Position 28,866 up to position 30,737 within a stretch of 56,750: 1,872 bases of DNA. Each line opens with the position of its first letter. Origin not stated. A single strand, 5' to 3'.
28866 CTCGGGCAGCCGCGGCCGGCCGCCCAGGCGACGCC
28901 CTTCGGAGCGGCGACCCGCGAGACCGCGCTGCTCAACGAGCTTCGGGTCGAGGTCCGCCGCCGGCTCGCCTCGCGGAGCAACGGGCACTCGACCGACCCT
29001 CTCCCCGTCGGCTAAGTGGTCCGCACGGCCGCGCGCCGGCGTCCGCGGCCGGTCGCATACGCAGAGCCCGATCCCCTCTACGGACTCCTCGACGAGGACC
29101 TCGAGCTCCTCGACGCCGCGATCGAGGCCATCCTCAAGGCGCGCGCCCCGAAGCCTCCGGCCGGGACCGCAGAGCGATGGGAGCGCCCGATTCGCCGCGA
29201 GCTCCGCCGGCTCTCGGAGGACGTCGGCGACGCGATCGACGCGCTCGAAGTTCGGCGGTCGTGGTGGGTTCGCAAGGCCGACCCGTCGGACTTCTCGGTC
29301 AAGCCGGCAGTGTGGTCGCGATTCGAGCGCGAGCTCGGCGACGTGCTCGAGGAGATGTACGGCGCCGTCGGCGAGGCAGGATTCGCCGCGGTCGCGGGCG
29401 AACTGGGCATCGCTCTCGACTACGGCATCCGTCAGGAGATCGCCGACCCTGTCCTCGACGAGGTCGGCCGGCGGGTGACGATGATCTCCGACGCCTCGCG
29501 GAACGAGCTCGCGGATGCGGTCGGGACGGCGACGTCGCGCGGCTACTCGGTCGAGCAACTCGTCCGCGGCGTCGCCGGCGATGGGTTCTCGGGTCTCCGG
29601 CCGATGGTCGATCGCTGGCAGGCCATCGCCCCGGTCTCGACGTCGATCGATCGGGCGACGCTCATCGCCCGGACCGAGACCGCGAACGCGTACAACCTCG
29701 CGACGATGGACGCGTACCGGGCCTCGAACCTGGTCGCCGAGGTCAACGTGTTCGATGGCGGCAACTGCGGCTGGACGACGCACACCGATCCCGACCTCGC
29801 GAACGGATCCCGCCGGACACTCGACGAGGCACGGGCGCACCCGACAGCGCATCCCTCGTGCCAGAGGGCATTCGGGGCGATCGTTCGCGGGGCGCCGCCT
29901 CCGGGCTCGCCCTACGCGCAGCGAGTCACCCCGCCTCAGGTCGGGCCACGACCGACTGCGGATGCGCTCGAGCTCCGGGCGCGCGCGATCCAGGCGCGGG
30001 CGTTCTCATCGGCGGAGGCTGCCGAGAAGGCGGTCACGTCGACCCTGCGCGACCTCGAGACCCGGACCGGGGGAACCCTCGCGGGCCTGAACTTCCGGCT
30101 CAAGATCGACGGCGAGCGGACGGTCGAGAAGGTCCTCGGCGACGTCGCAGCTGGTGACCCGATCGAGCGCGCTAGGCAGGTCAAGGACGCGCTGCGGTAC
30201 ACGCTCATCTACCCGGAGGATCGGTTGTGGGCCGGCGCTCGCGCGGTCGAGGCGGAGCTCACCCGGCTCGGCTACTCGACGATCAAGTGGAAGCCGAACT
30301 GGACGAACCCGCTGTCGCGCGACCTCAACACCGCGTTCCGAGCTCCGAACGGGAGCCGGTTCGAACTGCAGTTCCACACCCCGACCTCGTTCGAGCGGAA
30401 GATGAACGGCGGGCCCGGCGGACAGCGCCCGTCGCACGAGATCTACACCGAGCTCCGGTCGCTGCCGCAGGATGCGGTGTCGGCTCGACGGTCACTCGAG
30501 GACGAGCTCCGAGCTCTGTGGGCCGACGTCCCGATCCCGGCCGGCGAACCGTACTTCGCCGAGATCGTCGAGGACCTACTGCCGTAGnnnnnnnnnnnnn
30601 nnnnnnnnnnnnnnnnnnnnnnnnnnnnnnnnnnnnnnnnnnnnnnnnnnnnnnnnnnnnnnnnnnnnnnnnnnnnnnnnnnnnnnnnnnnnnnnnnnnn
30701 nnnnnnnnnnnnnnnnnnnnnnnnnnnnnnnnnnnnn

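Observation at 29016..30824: Capsid-internal MuF protein carries a RelA/SpoT-like C-terminal domain, and a convergent 82-aa ORF overlaps its 3' end as a candidate toxin/immunity pair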

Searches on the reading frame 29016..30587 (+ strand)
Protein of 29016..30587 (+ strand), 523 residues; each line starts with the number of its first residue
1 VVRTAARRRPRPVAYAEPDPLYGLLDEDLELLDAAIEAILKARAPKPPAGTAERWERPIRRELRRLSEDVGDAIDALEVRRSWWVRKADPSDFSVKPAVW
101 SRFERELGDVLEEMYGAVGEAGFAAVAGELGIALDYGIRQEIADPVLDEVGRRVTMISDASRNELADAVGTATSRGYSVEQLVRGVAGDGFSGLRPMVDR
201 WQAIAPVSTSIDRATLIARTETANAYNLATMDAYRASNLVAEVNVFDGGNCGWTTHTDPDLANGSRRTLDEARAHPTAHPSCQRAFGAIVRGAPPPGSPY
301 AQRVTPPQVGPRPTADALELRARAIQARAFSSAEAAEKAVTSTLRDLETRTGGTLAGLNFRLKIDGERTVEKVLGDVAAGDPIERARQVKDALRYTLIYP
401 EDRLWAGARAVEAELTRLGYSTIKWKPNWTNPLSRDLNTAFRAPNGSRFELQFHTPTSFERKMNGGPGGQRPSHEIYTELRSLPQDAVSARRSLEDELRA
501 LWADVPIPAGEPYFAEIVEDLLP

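Call 3: search_protein_families(library=pfam, proteins=[window:29016-30587:+], max_evalue=1)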
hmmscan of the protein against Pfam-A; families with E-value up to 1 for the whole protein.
window:29016-30587:+ (523 aa): 1 family
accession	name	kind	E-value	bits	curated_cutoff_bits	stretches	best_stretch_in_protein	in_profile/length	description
PF04233.19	Phage_Mu_F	-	0.031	15.5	29.6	1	166-242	4-64/112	Phage Mu protein F like protein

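Call 4: search_protein_families(library=phrogs, proteins=[window:29016-30587:+], max_evalue=0.1)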
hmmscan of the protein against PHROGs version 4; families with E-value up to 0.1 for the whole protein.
window:29016-30587:+ (523 aa): 8 families
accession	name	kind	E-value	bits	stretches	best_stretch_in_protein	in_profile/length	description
phrog_37388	-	unknown function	2.5e-18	67.7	1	194-288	190-281/297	-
phrog_7625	-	head and packaging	7.9e-13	49.1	1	327-506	320-492/504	head morphogenesis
phrog_2468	-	head and packaging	3.4e-10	40.9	1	50-240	38-211/303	head morphogenesis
phrog_2662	-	head and packaging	1.9e-06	27.8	1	59-239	496-649/717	portal protein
phrog_2859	-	unknown function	0.00059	18.9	1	307-462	493-653/740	-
phrog_3517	-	head and packaging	0.0014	19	1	213-236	234-257/371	head morphogenesis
phrog_115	-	head and packaging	0.037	14.2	1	162-236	207-264/665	minor head protein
phrog_758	-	head and packaging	0.079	13.2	1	210-239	206-235/326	head morphogenesis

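Call 5: search_dna_similar(query=window:29016-30587:+, collection=phages, mode=protein, max_rows=40)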
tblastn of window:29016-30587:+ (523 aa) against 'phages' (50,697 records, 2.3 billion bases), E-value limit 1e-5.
Records with a match: 47; places in all: 48; records where one place covers at least 80% of the query: 0.
Best place of each record, by identity: <60% 47.
By first word of the organism name: Streptococcus 35; Pasteurella 3; Haemophilus 2; Aggregatibacter 2; Mannheimia 2; Streptomyces 2; Ralstonia 1.
By host as written in the record: Streptococcus pneumoniae 09B05356 2; Actinobacillus actinomycetemcomitans 2; Aggregatibacter actinomycetemcomitans D11S-1 2; Streptococcus pneumoniae isolate K13-810 2; Streptococcus pneumoniae 08B03577 2; Streptococcus pneumoniae 09B07772 2; Streptococcus pneumoniae 10B04751 2; Mannheimia haemolytica 1152A serotype A6 2; and 30 more.
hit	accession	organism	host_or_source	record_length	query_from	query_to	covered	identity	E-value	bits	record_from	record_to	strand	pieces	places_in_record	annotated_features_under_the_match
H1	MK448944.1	Streptococcus phage Javan452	Streptococcus pyogenes ERR111845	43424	166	484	61%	25.2%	4e-11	72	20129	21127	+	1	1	hypothetical protein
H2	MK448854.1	Streptococcus phage Javan146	Streptococcus dysgalactiae ERR109289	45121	217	484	51%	25.4%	2e-13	79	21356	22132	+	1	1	capsid and scaffold protein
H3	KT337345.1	Streptococcus phage phiARI0285-1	Streptococcus pneumoniae 10B01328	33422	319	510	37%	31.0%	1e-8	64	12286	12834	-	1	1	hypothetical protein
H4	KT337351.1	Streptococcus phage phiARI0455b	Streptococcus pneumoniae 09B13723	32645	319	510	37%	30.5%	4e-8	62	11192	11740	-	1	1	hypothetical protein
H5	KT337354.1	Streptococcus phage phiARI0462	Streptococcus pneumoniae 09B05356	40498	319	510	37%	30.5%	4e-8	62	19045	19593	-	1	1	hypothetical protein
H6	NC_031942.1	Streptococcus phage phiARI0462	Streptococcus pneumoniae 09B05356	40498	319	510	37%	30.5%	4e-8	62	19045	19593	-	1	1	minor head protein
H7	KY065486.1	Streptococcus phage IPP46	Streptococcus pneumoniae 670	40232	319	510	37%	30.5%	1e-7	61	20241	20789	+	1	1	putative head morphogenesis protein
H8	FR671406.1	Streptococcus phage 040922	Streptococcus pneumoniae, strain 04-0922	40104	319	510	37%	30.5%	2e-7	61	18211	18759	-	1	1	Putative phage head morphogenesis protein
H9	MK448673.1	Streptococcus phage Javan119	Streptococcus dysgalactiae ATCC_27957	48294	276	495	42%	26.3%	2e-10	70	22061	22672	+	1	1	hypothetical protein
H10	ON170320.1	Ralstonia phage YO188_1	Ralstonia solanacearum R299, UW30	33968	323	510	36%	30.6%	4e-10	69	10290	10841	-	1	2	record has no annotation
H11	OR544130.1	Pasteurella phage Pmp13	Pasteurella multocida Past3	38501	304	510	40%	27.0%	7e-8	62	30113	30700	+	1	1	head morphogenesis protein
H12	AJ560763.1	Haemophilus phage Aaphi23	Actinobacillus actinomycetemcomitans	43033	333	520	36%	29.5%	2e-13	79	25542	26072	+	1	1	putative minor head protein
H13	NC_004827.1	Haemophilus phage Aaphi23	Actinobacillus actinomycetemcomitans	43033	333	520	36%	29.5%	2e-13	79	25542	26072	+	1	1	head protein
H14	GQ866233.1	Aggregatibacter phage S1249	Aggregatibacter actinomycetemcomitans ...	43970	333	520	36%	29.5%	2e-13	79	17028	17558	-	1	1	putative minor head protein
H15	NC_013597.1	Aggregatibacter phage S1249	Aggregatibacter actinomycetemcomitans ...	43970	333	520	36%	29.5%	2e-13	79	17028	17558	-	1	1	head protein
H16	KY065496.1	Streptococcus phage IPP60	Streptococcus pneumoniae 6A/2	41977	316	510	37%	28.2%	1e-7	61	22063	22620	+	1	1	putative head morphogenesis protein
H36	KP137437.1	Mannheimia phage vB_MhS_1152AP2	Mannheimia haemolytica 1152A serotype A6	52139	333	483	29%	35.9%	3e-12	76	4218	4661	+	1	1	head morphogenesis protein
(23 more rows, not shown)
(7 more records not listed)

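Call 23: find_homologous_proteins(query=window:29016-30587:+, max_evalue=0.00001)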
Query window:29016-30587:+ (523 aa): 12 proteins with E <= 0.00001 among 8000 candidates.
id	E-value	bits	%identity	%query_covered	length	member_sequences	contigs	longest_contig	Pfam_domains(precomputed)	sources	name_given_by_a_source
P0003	0.0e+0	1165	100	100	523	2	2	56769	-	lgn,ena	-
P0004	1.3e-198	679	62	98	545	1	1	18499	-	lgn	-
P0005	5.0e-162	558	55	92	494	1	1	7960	-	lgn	-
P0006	1.4e-155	537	52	99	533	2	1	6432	-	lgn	-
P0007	1.4e-153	530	52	98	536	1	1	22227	-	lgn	-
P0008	3.1e-153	529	51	98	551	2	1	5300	-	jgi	jgi:hypothetical protein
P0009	8.6e-112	393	43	98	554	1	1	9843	-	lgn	-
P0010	8.5e-14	69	26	71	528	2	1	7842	PF04233.20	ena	-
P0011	2.4e-12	65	30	43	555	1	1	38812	PF04233.20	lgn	-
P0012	2.9e-12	64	34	34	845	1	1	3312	-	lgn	-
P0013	4.5e-6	44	30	37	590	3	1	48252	-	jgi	jgi:hypothetical protein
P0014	7.7e-6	43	30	37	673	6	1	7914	-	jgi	jgi:hypothetical protein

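Call 24: find_encoding_contigs(protein=P0004, flank=6000, max_places=2)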
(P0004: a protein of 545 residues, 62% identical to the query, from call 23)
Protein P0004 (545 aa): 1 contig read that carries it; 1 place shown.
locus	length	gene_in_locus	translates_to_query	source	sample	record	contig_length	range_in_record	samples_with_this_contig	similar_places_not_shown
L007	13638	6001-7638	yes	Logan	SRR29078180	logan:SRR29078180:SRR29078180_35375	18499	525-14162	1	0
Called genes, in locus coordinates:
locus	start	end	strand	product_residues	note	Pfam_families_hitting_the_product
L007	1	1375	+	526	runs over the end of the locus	PF01555:N6_N4_Mtase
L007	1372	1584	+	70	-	-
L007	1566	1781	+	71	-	-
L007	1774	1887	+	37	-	-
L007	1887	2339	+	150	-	-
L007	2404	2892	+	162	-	-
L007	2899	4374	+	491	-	PF03237:Terminase_6N, PF17289:Terminase_6C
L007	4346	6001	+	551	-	PF04860:Phage_portal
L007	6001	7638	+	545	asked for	-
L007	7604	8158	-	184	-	-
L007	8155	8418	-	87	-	-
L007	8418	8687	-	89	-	-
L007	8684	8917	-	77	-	-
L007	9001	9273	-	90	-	-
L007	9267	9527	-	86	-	-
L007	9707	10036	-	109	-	PF26991:DUF8317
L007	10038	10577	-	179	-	-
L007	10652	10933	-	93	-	-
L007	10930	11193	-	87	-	-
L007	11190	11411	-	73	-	-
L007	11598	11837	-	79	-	-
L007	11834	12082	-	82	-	-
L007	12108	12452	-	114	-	-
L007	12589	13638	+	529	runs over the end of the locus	PF14550:Peptidase_S78_2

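Call 25: find_encoding_contigs(protein=P0007, flank=6000, max_places=2)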
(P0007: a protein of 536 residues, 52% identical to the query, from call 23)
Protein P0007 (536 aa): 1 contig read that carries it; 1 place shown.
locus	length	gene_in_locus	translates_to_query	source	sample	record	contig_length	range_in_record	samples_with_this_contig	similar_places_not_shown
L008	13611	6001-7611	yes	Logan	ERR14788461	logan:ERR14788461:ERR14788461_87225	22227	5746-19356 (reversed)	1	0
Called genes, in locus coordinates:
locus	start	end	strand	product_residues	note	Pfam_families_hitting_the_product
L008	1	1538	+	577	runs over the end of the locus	PF01935:DUF87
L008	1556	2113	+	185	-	-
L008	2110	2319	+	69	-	-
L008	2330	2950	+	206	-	-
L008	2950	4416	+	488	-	PF03237:Terminase_6N, PF17289:Terminase_6C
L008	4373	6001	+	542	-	PF04860:Phage_portal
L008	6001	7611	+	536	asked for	-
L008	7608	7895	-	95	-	-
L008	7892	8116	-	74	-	-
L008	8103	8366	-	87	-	-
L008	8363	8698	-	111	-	-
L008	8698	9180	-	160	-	PF18847:LPD29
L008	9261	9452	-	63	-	-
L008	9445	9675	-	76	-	-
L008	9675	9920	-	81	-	-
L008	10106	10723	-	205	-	PF12083:DUF3560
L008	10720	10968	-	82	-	-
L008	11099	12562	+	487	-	PF02834:LigT_PEase (faint), PF10469:AKAP7_NLS (weak), PF13563:2_5_RNA_ligase2, PF14550:Peptidase_S78_2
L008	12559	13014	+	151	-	-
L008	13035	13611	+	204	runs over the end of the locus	-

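Call 26: find_encoding_contigs(protein=P0009, flank=6000, max_places=2)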
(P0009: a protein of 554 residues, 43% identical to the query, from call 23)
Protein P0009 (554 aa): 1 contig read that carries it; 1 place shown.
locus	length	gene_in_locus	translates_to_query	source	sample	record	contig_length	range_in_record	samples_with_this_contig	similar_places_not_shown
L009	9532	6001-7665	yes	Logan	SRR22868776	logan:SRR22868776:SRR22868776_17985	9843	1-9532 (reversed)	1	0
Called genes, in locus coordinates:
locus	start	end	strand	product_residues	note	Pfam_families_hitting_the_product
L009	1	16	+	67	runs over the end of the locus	-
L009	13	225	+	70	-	-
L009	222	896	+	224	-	-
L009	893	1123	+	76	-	-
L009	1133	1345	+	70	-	-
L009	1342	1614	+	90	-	-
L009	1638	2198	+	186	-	PF02592:Vut_1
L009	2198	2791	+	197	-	-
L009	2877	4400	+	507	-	-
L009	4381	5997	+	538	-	PF04860:Phage_portal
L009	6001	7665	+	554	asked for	-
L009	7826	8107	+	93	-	-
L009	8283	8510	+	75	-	-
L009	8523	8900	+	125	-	-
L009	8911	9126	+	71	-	-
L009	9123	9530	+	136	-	?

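Call 28: find_encoding_contigs(protein=P0005, flank=5000, max_places=2)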
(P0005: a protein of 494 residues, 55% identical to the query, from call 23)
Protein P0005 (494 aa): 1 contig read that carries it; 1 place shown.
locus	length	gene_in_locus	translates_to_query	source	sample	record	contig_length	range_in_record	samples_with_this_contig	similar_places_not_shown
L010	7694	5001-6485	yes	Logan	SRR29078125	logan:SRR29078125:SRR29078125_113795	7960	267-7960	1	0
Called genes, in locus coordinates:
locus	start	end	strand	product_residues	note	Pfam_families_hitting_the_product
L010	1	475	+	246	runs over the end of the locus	?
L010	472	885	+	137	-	-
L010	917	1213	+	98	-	-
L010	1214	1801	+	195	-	-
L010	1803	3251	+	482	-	PF03237:Terminase_6N, PF17289:Terminase_6C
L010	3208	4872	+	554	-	PF04860:Phage_portal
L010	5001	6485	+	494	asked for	-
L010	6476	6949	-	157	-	-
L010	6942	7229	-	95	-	-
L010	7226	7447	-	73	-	-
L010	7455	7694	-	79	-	?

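Call 29: find_encoding_contigs(protein=P0006, flank=5000, max_places=2)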
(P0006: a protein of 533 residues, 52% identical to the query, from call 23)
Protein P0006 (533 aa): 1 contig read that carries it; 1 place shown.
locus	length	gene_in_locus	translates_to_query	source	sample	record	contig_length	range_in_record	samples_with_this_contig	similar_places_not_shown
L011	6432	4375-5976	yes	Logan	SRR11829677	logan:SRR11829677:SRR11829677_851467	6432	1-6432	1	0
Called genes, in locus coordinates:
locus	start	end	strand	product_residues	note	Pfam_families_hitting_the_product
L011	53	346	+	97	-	-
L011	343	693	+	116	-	-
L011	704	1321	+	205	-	-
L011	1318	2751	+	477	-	PF03237:Terminase_6N, PF17289:Terminase_6C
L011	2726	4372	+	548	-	PF04860:Phage_portal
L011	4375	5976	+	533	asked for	-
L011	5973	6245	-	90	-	-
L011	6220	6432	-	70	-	?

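Call 30: find_encoding_contigs(protein=P0008, flank=5000, max_places=2)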
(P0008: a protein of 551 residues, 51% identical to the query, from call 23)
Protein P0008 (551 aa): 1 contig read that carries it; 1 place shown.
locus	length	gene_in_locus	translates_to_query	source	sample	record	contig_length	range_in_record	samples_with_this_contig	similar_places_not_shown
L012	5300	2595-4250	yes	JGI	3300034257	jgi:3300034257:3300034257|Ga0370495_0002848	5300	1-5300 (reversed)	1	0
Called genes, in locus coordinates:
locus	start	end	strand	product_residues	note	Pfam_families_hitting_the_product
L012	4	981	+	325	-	PF17289:Terminase_6C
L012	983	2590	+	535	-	PF04860:Phage_portal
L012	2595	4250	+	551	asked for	-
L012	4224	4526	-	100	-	-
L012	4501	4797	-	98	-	-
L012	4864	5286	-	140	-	-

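Call 38: get_annotated_region(hit=H36, flank=2500)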
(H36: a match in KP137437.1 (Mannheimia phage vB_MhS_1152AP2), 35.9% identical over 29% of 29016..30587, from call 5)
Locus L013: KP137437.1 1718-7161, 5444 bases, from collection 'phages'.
description: Mannheimia phage vB_MhS_1152AP2, complete genome.
organism: Mannheimia phage vB_MhS_1152AP2 (NCBI taxid 1572747)
taxonomy: Viruses; Duplodnaviria; Heunggongvirae; Uroviricota; Caudoviricetes
host: Mannheimia haemolytica 1152A serotype A6; source: Alberta beef cattle feedlot; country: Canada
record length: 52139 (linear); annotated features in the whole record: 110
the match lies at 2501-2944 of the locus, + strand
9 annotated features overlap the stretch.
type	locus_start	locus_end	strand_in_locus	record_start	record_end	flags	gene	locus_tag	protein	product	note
CDS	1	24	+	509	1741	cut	-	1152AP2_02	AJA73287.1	terminase large subunit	similar to WP_006250105.1 terminase [Mannheimia haemolytica] and YP_007666236.1 Phage terminase, large subunit, PBSX ...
CDS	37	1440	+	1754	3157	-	-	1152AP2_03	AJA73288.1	portal protein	similar to WP_006250106.1 hypothetical protein [Mannheimia haemolytica]; motifs: DUF4055[pfam 13264]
CDS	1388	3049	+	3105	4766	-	-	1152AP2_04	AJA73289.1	head morphogenesis protein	similar to WP_006250107.1 hypothetical protein [Mannheimia haemolytica]; motifs: phage_Mu_F[pfam04233]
CDS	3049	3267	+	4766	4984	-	-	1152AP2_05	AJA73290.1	hypothetical protein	similar to WP_006250108.1 hypothetical protein [Mannheimia haemolytica]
CDS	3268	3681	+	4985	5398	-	-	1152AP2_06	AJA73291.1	hypothetical protein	similar to WP_006250109.1 hypothetical bacteriophage protein [Mannheimia haemolytica]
regulatory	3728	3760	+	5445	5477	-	-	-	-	terminator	rho-independent terminator discovered using WebGeSTer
CDS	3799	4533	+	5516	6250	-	-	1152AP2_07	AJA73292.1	hypothetical protein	similar to WP_006250110.1 hypothetical protein [Mannheimia haemolytica]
regulatory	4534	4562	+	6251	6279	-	-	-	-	terminator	rho-independent terminator discovered using WebGeSTer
CDS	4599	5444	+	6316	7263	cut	-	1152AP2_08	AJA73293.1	hypothetical protein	similar to WP_006250111.1 hypothetical protein [Mannheimia haemolytica]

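Call 39: get_annotated_region(hit=H7, flank=2500)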
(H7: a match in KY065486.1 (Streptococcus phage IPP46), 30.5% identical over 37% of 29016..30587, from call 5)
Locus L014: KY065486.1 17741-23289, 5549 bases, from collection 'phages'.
description: Streptococcus phage IPP46, complete genome.
organism: Streptococcus phage IPP46 (NCBI taxid 1916185)
taxonomy: Viruses; Duplodnaviria; Heunggongvirae; Uroviricota; Caudoviricetes
host: Streptococcus pneumoniae 670; source: -; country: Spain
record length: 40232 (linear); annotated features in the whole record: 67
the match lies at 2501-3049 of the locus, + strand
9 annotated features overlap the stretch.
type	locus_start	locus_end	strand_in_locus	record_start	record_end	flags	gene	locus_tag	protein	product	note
CDS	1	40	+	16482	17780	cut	-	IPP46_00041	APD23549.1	terminase large subunit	terminase, large subunit, pbsx family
CDS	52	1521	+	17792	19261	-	-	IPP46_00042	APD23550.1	portal protein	portal protein, SPP1 family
CDS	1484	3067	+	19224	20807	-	-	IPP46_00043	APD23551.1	putative head morphogenesis protein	phage putative head morphogenesis protein, SPP1 gp7 family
CDS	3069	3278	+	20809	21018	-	-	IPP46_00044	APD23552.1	hypothetical protein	-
CDS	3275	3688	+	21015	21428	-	-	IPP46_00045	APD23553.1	metal dependent phosphohydrolase, HD region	-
CDS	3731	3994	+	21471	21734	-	-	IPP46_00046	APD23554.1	hypothetical protein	prophage Lp2 protein 33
CDS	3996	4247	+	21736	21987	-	-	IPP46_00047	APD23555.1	hypothetical protein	gp37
CDS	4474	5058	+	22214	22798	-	-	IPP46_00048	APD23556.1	scaffold protein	-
CDS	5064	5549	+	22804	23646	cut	-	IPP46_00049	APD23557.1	hypothetical protein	MHP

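Call 43: get_annotated_region(hit=H10, flank=2500)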
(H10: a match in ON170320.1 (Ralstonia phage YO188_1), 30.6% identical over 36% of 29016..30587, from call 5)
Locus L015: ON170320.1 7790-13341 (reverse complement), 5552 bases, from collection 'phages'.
description: UNVERIFIED_ORG: Ralstonia phage YO188_1 sequence.
organism: Ralstonia phage YO188_1 (NCBI taxid 2935401)
taxonomy: Viruses; Monodnaviria; Loebvirae; Hofneiviricota; Faserviricetes; Tubulavirales; Inoviridae
host: Ralstonia solanacearum R299, UW30; source: tomato; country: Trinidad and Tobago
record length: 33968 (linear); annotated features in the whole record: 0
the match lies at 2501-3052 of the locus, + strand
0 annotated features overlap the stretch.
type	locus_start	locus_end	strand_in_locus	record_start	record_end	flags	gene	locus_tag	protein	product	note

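Call 44: get_annotated_region(hit=H11, flank=2500)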
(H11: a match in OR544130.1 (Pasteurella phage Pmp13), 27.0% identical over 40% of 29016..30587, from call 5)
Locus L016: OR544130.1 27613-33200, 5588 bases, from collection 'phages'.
description: Pasteurella phage Pmp13, complete genome.
organism: Pasteurella phage Pmp13 (NCBI taxid 3127676)
taxonomy: Viruses
host: Pasteurella multocida Past3; source: human blood culture; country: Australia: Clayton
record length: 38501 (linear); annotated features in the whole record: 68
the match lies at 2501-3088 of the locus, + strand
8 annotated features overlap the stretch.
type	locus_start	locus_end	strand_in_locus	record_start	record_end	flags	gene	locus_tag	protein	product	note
CDS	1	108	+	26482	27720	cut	-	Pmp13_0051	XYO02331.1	terminase large subunit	-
CDS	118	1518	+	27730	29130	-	-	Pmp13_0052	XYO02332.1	portal protein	-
CDS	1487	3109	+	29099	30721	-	-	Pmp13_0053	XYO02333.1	head morphogenesis protein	-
CDS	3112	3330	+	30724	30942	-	-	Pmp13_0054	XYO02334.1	hypothetical protein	-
CDS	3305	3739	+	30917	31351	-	-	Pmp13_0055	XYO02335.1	metal-dependent phosphohydrolase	-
CDS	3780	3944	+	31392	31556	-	-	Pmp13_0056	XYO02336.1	hypothetical protein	-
CDS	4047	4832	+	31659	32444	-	-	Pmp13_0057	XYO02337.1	hypothetical protein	-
CDS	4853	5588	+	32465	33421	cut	-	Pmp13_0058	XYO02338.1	hypothetical protein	-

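Call 45: get_annotated_region(hit=H12, flank=2500)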
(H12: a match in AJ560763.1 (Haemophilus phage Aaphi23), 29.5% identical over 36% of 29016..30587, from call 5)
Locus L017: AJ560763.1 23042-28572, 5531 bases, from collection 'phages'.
description: Bacteriophage Aaphi23 complete genome.
organism: Haemophilus phage Aaphi23 (NCBI taxid 230158)
taxonomy: Viruses; Duplodnaviria; Heunggongvirae; Uroviricota; Caudoviricetes
host: Actinobacillus actinomycetemcomitans; source: -; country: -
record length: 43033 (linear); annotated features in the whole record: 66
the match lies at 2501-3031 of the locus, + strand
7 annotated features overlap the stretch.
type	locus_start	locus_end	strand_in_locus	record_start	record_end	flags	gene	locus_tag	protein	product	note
CDS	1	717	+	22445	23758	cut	-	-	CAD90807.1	hypothetical protein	ORF41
CDS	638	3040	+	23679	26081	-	-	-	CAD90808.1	putative minor head protein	ORF42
CDS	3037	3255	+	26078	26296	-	-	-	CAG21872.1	hypothetical protein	ORF43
CDS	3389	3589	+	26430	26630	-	-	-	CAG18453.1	hypothetical protein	ORF44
CDS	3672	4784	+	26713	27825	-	-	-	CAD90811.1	hypothetical protein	ORF45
CDS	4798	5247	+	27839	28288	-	-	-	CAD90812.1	hypothetical protein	ORF46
CDS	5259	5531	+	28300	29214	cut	-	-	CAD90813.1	hypothetical protein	ORF47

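Call 46: get_annotated_region(hit=H2, flank=2000)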
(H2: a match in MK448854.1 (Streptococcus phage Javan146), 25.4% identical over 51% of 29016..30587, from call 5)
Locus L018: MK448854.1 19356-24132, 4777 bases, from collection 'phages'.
description: Streptococcus phage Javan146, complete genome.
organism: Streptococcus phage Javan146 (NCBI taxid 2548006)
taxonomy: Viruses; Duplodnaviria; Heunggongvirae; Uroviricota; Caudoviricetes
host: Streptococcus dysgalactiae ERR109289; source: -; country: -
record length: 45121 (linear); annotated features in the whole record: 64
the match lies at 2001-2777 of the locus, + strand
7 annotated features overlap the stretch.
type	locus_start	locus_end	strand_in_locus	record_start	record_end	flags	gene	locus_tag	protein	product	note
CDS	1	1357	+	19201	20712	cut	-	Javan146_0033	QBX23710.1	portal protein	-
CDS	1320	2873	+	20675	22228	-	-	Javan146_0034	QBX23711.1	capsid and scaffold protein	-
CDS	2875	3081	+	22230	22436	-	-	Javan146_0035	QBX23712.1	hypothetical protein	-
CDS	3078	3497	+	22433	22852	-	-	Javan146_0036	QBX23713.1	guanosine-3',5'-bis(diphosphate) 3'-pyrophosphohydrolase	-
CDS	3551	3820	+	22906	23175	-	-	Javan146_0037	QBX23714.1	hypothetical protein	-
CDS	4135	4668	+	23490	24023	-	-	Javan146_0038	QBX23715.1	capsid and scaffold protein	-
CDS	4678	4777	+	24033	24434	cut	-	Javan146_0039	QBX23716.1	major capsid protein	-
